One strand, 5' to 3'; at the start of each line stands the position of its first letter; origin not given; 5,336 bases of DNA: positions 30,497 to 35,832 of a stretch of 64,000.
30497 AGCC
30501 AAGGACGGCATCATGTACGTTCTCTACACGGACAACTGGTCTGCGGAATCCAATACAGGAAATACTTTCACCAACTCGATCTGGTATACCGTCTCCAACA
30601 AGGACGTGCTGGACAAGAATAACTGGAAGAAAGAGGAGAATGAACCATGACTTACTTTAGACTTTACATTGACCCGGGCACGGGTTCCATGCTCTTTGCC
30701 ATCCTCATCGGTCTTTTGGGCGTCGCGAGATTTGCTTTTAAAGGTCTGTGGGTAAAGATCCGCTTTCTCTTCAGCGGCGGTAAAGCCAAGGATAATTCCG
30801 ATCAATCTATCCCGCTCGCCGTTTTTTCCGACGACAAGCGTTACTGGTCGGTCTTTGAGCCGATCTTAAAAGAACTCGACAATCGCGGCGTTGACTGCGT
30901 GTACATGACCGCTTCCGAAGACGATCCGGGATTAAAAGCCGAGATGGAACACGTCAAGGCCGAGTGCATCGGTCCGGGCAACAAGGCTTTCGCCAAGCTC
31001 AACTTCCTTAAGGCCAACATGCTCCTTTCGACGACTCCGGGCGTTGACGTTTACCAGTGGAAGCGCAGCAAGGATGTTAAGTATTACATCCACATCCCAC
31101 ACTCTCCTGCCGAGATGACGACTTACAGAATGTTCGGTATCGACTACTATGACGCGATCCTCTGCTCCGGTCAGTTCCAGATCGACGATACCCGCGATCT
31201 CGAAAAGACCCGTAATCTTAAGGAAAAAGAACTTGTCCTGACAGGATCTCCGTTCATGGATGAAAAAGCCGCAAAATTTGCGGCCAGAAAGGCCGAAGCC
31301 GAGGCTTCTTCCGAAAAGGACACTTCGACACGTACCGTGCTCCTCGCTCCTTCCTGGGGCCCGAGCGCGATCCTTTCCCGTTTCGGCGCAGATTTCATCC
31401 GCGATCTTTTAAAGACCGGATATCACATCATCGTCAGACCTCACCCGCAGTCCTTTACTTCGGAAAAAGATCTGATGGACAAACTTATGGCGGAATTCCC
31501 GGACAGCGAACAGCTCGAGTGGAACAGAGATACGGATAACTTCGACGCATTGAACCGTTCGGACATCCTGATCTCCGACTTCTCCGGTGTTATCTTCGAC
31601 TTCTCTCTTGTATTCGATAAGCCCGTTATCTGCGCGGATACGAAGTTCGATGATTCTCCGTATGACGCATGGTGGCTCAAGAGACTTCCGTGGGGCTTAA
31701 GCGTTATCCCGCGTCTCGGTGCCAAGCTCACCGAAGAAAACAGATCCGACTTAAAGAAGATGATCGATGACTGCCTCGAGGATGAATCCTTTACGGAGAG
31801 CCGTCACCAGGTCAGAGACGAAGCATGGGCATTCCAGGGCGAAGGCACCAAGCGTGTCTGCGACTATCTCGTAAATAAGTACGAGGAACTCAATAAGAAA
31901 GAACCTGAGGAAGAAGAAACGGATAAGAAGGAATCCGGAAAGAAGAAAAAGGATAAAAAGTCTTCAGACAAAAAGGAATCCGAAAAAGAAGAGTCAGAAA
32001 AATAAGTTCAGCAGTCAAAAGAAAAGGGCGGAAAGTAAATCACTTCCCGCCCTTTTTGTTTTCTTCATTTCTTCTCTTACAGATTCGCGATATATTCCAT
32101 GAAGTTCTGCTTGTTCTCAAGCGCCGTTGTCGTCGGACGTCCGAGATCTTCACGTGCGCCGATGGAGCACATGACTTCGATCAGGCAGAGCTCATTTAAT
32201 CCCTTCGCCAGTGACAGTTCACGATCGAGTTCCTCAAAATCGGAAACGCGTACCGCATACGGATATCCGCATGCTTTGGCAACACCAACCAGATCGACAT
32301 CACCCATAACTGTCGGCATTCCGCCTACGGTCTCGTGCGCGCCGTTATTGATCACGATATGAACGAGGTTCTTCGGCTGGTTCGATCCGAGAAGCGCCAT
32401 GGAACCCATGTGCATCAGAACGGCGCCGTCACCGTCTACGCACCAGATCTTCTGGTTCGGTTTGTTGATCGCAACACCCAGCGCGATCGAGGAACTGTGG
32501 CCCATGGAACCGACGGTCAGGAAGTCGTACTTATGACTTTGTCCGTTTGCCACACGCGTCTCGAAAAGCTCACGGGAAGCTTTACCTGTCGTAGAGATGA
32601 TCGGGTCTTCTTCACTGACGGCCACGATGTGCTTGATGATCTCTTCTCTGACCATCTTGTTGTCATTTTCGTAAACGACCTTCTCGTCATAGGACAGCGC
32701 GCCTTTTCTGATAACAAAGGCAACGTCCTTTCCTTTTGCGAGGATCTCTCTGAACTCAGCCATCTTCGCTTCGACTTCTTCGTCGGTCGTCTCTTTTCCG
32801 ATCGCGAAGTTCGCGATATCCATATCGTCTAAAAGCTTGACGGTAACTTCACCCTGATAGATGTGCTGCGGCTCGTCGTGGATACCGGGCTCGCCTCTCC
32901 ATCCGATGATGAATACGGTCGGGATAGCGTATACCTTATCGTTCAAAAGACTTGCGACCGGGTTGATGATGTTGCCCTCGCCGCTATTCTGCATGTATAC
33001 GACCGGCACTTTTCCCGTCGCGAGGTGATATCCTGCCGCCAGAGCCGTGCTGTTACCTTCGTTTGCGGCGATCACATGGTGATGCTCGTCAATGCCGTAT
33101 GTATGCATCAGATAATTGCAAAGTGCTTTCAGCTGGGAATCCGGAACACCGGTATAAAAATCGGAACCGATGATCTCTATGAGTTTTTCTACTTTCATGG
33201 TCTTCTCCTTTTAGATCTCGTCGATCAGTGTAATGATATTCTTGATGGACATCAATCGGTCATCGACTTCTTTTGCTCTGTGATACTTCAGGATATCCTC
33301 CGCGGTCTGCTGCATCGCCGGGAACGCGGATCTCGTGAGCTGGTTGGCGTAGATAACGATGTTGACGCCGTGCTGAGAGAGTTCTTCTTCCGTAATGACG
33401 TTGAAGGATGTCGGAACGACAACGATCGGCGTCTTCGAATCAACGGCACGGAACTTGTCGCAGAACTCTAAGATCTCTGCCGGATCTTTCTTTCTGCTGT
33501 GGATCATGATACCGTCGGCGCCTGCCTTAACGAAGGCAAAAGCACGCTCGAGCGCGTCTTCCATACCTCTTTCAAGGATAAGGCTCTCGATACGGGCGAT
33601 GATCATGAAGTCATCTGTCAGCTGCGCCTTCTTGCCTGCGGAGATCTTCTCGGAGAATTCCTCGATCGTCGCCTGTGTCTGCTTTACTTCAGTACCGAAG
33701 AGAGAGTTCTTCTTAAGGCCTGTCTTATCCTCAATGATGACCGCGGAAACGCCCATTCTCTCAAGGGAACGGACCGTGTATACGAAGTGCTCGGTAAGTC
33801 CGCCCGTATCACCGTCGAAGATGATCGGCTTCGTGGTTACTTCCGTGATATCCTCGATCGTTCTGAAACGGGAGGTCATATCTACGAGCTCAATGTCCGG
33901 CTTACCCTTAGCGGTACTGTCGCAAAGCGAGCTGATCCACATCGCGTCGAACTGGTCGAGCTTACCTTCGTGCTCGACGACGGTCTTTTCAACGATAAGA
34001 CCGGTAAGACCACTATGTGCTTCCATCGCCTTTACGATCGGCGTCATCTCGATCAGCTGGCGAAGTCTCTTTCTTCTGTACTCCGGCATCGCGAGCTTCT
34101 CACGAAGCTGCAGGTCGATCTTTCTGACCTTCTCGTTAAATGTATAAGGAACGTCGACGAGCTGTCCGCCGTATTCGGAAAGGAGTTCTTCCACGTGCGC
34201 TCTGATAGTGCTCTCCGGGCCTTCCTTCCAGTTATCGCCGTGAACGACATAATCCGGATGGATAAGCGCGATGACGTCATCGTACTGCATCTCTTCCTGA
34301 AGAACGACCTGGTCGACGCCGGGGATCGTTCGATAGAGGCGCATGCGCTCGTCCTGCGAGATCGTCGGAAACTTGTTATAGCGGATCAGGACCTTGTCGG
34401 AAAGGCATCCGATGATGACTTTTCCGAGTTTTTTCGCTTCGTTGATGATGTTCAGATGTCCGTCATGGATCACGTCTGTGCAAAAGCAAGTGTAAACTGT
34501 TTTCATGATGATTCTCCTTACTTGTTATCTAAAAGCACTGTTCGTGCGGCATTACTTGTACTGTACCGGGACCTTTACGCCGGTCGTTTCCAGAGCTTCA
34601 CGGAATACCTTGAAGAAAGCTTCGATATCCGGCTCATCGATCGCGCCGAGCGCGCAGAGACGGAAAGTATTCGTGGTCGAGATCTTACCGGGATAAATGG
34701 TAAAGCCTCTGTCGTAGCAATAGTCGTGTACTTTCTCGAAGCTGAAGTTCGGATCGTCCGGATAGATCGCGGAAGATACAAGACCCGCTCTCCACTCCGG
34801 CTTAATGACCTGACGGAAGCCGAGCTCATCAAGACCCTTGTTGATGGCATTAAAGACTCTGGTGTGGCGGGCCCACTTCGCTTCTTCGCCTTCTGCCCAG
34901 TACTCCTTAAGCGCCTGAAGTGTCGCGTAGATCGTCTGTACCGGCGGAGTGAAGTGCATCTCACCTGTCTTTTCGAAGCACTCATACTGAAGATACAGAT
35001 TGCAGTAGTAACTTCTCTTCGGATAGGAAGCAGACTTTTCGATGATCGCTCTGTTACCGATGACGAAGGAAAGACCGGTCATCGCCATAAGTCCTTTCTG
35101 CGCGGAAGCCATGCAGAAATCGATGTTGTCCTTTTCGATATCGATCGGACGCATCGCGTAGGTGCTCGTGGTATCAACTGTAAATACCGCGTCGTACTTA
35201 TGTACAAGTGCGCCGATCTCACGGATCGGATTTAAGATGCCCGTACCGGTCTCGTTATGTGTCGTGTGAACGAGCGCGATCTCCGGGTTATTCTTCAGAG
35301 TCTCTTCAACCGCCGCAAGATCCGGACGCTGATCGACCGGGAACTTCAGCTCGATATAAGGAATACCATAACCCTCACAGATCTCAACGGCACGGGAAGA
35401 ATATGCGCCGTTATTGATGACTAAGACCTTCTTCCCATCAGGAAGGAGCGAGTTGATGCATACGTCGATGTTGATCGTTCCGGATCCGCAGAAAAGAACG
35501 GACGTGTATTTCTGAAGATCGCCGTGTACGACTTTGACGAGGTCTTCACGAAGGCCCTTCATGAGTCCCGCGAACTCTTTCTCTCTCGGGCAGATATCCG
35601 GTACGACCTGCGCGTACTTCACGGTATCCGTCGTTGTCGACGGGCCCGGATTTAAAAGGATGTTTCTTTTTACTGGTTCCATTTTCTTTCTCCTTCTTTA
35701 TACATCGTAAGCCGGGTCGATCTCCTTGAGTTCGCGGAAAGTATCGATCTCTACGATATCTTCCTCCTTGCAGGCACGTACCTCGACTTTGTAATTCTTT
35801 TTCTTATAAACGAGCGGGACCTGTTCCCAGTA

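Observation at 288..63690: The 10-mer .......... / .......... is strongly over-represented and concentrated at gene junctions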

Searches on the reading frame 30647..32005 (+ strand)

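Call 8: search_protein_families(library=pfam, proteins=[window:30647-32005:+])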
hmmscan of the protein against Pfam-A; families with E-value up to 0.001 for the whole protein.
window:30647-32005:+ (452 aa): 1 family
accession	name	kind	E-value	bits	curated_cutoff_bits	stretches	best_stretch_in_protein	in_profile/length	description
PF04464.20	Glyphos_transf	-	8e-15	55.1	22.1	1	185-407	149-364/367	CDP-Glycerol:Poly(glycerophosphate) glycerophosphotransferase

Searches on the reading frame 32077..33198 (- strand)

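Call 14: search_protein_families(library=pfam, proteins=[window:32077-33198:-])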
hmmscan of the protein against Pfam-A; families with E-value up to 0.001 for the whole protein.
window:32077-33198:- (373 aa): 2 families
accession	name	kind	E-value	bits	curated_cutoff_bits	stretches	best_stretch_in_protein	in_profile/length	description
PF02775.26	TPP_enzyme_C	-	1.8e-18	67.3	21.9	1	220-342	18-151/151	Thiamine pyrophosphate enzyme, C-terminal TPP binding domain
PF02776.23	TPP_enzyme_N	-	1.4e-11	44.7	26.8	1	10-118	14-114/119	Thiamine pyrophosphate enzyme, N-terminal TPP binding domain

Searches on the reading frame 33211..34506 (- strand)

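Call 7: search_protein_families(library=pfam, proteins=[window:33211-34506:-])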
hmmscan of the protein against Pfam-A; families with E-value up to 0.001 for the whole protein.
window:33211-34506:- (431 aa): 2 families
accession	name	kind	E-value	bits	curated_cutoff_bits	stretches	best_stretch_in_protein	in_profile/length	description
PF13714.12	PEP_mutase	-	1e-57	195.9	31.5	1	148-406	1-240/240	Phosphoenolpyruvate phosphomutase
PF01467.32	CTP_transf_like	-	7.1e-12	46.1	21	1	11-113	7-106/133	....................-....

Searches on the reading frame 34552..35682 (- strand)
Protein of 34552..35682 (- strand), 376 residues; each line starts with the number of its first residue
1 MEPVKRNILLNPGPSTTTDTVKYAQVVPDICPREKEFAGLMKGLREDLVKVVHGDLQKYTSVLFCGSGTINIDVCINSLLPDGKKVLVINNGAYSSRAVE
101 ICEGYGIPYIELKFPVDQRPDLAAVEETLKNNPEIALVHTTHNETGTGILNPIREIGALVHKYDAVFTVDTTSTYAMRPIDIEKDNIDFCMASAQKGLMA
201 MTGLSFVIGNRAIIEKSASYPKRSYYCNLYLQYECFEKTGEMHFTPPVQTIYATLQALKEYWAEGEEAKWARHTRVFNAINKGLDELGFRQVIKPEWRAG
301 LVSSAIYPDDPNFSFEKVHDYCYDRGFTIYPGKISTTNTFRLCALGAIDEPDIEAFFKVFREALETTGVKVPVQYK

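Call 7: search_protein_families(library=pfam, proteins=[window:34552-35682:-])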
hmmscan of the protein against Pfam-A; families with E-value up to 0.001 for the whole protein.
window:34552-35682:- (376 aa): 3 families
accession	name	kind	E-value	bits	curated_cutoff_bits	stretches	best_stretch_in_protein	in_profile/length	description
PF00266.25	Aminotran_5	-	7.9e-31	107.8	21.5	1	23-304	27-314/371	Aminotransferase class-V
PF01212.27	Beta_elim_lyase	-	3.7e-06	26.9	27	1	57-219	45-221/288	Beta-eliminating lyase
PF01053.26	Cys_Met_Meta_PP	-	0.00049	19.2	27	1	55-196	63-198/381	Cys/Met metabolism PLP-dependent enzyme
